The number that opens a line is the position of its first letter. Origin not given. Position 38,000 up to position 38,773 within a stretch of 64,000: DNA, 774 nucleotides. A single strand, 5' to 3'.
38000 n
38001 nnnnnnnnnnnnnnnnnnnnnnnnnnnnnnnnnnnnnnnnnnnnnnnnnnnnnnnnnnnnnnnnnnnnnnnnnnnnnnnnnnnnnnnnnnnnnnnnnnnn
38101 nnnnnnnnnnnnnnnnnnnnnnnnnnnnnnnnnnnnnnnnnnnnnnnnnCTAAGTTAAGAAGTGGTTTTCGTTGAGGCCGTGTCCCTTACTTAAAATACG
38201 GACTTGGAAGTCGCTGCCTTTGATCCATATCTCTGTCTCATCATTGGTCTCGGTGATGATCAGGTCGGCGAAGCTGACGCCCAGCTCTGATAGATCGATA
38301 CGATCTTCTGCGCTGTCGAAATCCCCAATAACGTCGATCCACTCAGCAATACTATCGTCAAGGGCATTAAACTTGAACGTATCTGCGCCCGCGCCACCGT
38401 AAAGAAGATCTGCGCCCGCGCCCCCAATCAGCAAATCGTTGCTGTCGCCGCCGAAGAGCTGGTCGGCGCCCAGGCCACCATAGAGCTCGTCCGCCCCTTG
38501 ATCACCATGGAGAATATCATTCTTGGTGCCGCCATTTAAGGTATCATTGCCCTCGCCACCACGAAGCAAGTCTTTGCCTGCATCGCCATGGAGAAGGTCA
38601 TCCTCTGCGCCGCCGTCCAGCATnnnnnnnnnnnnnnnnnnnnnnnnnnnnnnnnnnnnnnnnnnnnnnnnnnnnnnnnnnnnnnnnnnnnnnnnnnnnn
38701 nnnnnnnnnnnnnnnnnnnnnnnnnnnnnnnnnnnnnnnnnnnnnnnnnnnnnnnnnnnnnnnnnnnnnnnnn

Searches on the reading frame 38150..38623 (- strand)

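Call 14: search_protein_families(library=pfam, proteins=[window:38150-38623:-], max_evalue=0.01)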
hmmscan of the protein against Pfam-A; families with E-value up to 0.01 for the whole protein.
window:38150-38623:- (157 aa): 2 families
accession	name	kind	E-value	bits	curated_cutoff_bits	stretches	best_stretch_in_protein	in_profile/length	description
PF00353.25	HemolysinCabind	-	2.4e-22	79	23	3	22-56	2-36/36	RTX calcium-binding nonapeptide repeat (4 copies)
PF08548.17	Peptidase_M10_C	-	7.4e-10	39.4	20.7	1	58-121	86-139/193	Peptidase M10 serralysin C terminal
